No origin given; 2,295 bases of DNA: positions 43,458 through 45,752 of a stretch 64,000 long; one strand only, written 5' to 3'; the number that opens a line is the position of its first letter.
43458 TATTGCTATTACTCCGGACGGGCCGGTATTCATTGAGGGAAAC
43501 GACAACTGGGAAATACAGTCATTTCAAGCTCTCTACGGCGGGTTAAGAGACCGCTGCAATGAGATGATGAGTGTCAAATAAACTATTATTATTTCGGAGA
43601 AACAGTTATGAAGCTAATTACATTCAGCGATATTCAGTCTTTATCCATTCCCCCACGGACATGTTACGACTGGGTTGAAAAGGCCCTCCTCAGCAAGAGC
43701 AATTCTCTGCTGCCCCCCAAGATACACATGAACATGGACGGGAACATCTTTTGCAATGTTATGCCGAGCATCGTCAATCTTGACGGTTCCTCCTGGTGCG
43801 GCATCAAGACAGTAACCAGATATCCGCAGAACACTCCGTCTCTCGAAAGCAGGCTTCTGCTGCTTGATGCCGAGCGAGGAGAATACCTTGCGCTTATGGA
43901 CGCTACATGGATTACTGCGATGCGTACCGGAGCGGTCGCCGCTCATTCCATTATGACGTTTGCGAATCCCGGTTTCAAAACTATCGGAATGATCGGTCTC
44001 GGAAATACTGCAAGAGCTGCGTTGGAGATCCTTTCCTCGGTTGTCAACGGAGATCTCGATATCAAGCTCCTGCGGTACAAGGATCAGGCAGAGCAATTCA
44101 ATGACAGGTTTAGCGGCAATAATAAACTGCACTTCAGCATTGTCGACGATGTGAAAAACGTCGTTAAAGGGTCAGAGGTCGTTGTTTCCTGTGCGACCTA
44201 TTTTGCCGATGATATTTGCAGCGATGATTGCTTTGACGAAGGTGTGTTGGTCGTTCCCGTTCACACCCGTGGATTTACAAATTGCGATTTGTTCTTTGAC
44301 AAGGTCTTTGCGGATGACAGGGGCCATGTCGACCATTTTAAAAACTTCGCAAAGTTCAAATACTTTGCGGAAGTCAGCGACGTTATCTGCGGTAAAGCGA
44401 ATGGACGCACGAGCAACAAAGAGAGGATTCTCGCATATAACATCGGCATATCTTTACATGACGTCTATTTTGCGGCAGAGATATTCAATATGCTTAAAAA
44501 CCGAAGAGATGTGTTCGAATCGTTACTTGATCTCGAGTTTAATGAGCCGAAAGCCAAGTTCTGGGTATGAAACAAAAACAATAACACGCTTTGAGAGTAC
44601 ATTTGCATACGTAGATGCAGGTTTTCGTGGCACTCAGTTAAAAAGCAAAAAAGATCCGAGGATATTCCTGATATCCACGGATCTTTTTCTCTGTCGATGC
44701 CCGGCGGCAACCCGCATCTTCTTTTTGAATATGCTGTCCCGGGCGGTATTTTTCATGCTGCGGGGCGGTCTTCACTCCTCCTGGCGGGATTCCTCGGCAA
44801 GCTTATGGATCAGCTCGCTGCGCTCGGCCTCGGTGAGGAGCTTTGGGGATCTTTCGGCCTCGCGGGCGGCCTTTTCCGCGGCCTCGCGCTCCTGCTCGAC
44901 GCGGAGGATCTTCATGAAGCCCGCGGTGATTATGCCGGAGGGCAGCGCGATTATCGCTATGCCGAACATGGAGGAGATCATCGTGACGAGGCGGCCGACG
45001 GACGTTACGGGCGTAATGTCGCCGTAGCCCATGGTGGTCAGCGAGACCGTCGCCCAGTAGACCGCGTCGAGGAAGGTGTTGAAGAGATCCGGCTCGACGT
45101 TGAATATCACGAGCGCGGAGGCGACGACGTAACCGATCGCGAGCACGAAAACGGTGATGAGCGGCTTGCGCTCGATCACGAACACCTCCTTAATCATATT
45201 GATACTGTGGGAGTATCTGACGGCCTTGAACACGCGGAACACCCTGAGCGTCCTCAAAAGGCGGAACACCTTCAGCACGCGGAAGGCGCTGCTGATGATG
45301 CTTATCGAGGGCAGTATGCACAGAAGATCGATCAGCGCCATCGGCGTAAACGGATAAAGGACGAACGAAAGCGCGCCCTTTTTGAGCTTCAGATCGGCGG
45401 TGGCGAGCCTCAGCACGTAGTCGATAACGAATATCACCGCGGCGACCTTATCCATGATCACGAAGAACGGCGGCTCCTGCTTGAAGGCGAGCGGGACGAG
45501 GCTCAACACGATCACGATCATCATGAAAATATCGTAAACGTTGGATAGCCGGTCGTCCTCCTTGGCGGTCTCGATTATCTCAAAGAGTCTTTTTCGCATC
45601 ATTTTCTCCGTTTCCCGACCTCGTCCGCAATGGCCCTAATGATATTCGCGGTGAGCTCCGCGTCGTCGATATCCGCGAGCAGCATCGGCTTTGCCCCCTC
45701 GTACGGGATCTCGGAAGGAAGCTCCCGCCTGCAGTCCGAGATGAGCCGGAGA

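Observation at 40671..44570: Low-G+C three-gene island behind prfB: LicC-like cytidylyltransferase fused to a CobD/HisC-like PLP enzyme, a TupA-like ATP-grasp and an OCD-family enzyme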

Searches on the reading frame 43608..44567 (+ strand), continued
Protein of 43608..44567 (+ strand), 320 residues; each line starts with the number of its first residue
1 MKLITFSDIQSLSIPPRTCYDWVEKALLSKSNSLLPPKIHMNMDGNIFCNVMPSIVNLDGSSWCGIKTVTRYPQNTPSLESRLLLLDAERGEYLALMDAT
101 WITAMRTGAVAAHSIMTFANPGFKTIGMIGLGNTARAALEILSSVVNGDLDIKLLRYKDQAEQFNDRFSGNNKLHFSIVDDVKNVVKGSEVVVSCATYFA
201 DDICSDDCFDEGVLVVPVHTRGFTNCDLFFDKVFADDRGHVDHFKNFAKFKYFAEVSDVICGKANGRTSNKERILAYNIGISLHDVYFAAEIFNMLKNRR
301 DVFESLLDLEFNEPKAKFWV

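Call 53: search_solved_structures(query=A3, max_evalue=0.001, show_alignments=5)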
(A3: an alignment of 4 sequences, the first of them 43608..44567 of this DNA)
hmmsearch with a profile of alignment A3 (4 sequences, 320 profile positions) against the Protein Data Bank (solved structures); distinct sequences matched with E-value up to 0.001: 13.
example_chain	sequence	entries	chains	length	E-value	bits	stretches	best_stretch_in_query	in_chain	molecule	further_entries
4m54_A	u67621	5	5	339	2e-25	92.9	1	52-299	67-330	Putative ornithine cyclodeaminase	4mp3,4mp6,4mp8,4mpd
6t3e_A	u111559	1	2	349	6e-25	91.3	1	5-294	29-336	DELTA1-pyrroline-2-carboxylate reductase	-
1omo_A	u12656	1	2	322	1.7e-15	60.3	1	5-297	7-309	alanine dehydrogenase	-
1vll_A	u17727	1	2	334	1.9e-15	60.1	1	5-297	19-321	alanine dehydrogenase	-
4bv8_A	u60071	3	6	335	1.1e-13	54.3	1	48-213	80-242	THIOMORPHOLINE-CARBOXYLATE DEHYDROGENASE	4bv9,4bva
2i99_A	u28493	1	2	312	7.1e-13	51.7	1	51-213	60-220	Mu-crystallin homolog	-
7rbp_A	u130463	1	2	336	9.6e-12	47.9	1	37-295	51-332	Ornithine cyclodeaminase/mu-crystallin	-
7cxs_B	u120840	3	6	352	1.7e-08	37.3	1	33-219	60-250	CmnK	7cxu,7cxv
5yu0_A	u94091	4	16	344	7.6e-08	35.1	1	82-147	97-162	Lysine cyclodeaminase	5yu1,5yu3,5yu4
5gzi_B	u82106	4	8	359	8.2e-08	35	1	82-147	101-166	Lysine cyclodeaminase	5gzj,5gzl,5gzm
6rqa_A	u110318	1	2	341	1.5e-07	34.2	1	78-206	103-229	iminosuccinate reductase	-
3hdj_A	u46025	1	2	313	1.4e-05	27.7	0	72-134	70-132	Probable ornithine cyclodeaminase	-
8j1c_A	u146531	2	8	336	2.1e-05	27.1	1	74-155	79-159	Ornithine cyclodeaminase family protein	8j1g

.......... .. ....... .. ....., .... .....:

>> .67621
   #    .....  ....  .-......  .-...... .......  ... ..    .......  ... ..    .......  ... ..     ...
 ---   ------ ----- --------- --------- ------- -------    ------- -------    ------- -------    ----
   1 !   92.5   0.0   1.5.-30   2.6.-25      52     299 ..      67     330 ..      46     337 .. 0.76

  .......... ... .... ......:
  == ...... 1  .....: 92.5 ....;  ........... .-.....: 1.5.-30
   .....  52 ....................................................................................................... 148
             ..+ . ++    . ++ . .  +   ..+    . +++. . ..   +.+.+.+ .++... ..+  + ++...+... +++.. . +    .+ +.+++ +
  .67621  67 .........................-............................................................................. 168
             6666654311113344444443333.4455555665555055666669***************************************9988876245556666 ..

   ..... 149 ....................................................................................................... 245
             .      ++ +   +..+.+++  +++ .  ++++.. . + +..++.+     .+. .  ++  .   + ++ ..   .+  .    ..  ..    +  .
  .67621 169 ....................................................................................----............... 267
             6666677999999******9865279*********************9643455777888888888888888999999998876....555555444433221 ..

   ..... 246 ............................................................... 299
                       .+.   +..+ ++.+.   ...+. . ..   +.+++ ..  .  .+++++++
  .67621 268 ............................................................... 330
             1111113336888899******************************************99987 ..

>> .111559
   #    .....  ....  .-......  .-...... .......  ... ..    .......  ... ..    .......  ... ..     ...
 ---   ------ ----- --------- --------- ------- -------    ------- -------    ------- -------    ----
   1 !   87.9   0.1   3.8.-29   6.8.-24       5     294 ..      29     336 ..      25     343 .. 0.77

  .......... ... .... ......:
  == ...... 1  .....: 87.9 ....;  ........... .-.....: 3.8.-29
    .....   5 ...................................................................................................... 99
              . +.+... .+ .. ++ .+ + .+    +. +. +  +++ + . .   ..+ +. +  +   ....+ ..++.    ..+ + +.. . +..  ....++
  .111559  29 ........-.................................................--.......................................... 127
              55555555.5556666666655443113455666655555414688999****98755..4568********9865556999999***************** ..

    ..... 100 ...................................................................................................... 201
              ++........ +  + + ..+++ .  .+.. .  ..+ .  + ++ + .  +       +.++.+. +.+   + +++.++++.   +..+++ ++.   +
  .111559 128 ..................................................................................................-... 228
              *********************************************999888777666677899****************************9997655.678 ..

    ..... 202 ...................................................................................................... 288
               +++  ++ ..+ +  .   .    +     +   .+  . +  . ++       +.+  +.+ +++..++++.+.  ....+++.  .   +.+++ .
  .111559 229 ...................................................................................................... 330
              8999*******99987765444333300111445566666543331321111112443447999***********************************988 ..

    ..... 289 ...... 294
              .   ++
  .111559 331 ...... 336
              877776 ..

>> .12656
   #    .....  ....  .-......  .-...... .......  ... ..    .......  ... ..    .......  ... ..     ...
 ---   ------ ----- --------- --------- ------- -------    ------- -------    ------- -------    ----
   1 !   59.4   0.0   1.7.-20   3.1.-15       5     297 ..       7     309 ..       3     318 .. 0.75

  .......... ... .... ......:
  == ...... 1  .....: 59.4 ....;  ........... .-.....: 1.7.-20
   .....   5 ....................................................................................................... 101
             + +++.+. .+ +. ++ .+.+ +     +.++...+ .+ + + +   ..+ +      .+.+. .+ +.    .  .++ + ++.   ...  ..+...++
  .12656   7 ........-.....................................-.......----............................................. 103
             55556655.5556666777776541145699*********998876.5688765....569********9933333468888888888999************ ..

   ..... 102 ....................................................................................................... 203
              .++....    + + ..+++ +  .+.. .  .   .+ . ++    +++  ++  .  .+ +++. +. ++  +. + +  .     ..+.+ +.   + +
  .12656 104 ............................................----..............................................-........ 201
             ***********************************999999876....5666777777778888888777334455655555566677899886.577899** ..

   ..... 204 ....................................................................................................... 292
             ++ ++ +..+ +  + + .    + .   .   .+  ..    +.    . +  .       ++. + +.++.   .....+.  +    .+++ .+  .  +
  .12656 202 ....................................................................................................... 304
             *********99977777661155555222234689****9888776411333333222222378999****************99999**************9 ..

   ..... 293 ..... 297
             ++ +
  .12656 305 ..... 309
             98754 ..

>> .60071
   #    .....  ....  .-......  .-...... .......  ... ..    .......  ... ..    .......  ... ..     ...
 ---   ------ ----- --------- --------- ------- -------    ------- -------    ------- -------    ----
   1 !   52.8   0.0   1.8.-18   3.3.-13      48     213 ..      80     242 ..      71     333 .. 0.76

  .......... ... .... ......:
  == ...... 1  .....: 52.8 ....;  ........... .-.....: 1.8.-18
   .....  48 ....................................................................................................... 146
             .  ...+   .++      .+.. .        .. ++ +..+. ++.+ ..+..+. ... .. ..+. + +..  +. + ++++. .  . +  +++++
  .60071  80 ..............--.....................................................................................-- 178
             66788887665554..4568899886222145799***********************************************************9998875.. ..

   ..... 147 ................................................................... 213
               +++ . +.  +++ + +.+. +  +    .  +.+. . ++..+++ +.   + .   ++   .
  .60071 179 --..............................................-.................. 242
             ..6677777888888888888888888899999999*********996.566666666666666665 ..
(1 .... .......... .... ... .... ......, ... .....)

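Call 71: search_protein_families(library=pfam, proteins=[L125:10438-11577:+, L125:11592-12884:+, L125:12896-14014:+], max_evalue=0.001)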
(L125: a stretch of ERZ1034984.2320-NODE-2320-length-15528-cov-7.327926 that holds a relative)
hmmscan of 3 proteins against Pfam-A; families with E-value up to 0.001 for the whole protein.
L125:10438-11577:+ (380 aa): 2 families
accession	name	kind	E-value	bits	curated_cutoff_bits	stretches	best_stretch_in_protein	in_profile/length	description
PF00266.25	Aminotran_5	-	3.4e-29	102.4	21.5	1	35-339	36-342/371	Aminotransferase class-V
PF01212.27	Beta_elim_lyase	-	1.7e-06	28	27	1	61-227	46-224/288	Beta-eliminating lyase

L125:11592-12884:+ (431 aa): 2 families
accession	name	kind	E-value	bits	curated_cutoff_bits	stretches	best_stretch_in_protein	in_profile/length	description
PF13714.12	PEP_mutase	-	1.2e-58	199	31.5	1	149-406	2-240/240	Phosphoenolpyruvate phosphomutase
PF01467.32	CTP_transf_like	-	6.1e-14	52.8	21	1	11-101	7-98/133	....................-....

L125:12896-14014:+ (373 aa): 2 families
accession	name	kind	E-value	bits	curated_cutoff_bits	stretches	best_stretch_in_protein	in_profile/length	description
PF02775.26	TPP_enzyme_C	-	4.2e-19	69.3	21.9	1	220-341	18-150/151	Thiamine pyrophosphate enzyme, C-terminal TPP binding domain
PF02776.23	TPP_enzyme_N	-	1e-14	54.8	26.8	1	10-118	14-114/119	Thiamine pyrophosphate enzyme, N-terminal TPP binding domain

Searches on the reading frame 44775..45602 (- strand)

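Call 3: search_protein_families(library=pfam, proteins=[window:44775-45602:-], max_evalue=0.01)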
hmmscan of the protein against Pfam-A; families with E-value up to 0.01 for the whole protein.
window:44775-45602:- (276 aa): 2 families
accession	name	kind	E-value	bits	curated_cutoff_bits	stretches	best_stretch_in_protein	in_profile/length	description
PF00520.37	Ion_trans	-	2.4e-23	83.1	25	1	21-231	2-235/241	Ion transport protein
PF07885.22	Ion_trans_2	-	6.4e-15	55.2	22.5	1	158-225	6-73/79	Ion channel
